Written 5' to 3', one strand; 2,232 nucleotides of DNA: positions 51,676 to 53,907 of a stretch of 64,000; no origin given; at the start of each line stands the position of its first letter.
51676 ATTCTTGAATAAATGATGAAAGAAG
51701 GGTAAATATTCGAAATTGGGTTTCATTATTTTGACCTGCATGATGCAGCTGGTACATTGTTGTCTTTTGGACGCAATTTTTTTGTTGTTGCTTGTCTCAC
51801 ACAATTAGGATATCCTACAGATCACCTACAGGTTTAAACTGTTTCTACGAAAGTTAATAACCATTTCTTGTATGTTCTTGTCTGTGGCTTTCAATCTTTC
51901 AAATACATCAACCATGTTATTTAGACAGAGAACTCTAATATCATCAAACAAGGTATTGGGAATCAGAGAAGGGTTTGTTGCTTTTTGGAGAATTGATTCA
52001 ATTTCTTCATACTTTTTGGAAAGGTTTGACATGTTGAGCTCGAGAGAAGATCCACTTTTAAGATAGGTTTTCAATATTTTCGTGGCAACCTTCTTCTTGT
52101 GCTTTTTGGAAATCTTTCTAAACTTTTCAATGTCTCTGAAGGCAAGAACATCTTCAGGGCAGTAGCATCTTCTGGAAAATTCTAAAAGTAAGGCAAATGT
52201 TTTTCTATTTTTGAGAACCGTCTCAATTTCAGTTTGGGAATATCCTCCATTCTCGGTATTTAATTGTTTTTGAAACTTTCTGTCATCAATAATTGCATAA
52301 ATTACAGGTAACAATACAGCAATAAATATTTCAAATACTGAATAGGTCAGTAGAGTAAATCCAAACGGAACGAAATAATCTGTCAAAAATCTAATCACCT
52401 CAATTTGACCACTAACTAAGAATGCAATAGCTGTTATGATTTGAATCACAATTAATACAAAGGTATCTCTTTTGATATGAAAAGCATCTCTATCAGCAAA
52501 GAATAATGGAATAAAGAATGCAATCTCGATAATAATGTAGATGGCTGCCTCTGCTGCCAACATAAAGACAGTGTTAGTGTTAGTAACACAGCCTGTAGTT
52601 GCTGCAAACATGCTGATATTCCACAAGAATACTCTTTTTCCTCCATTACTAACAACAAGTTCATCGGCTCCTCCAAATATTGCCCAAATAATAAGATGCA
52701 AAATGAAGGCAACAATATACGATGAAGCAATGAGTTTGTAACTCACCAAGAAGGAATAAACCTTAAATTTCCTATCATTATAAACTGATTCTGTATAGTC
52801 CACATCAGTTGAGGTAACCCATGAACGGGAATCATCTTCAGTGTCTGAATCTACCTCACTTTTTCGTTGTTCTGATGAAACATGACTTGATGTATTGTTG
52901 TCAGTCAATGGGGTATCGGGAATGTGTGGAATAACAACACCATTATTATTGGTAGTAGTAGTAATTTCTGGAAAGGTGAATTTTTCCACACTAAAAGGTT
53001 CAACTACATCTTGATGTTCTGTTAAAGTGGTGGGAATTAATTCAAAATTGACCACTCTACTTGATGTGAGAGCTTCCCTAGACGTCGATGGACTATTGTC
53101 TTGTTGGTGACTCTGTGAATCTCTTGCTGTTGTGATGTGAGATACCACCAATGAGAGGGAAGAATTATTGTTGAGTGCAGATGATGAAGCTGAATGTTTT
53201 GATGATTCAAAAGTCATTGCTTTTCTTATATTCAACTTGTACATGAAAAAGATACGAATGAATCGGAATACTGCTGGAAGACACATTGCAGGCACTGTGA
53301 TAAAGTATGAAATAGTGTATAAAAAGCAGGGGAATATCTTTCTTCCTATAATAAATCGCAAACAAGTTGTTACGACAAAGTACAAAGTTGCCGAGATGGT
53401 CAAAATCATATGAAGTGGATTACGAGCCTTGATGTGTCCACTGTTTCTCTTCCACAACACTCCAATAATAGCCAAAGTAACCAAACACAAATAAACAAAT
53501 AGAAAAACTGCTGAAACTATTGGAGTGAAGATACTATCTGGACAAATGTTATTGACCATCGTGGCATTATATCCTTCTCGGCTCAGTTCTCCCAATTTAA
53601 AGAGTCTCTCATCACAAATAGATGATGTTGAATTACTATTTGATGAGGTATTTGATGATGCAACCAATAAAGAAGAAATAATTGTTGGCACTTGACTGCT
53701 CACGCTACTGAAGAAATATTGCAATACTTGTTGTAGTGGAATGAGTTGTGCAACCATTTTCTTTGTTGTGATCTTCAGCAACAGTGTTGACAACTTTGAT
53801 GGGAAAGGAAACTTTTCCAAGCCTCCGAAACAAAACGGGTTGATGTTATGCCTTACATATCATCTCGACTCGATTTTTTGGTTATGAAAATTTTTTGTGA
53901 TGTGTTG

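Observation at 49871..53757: Tandem pair of 7TM-RGS (AtRGS1-like) receptors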

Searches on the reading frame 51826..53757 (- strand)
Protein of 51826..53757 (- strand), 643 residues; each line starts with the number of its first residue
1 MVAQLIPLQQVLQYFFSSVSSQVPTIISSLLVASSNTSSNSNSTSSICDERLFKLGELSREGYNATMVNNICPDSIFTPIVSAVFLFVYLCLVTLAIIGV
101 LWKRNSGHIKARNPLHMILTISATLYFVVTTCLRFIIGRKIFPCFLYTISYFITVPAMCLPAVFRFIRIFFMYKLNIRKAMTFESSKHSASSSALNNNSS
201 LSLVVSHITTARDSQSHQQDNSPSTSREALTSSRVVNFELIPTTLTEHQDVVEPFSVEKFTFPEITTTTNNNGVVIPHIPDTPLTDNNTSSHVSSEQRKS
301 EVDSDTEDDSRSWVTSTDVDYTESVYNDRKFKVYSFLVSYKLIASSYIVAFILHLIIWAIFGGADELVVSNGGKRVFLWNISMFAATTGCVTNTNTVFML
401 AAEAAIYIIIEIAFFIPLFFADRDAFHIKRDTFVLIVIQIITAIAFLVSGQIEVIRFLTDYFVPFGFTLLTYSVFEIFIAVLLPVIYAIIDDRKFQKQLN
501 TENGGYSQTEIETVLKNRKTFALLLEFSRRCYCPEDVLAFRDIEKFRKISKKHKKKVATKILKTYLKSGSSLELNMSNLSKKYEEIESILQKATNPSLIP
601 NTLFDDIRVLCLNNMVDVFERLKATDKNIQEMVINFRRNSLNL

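Call 3: search_protein_families(library=pfam, proteins=[window:51826-53757:-], max_evalue=0.1)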
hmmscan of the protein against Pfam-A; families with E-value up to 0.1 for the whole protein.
window:51826-53757:- (643 aa): 1 family
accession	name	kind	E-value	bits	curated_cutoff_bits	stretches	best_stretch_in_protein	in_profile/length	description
PF00615.24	RGS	-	1.3e-05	26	23.9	1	512-598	3-83/117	Regulator of G protein signaling domain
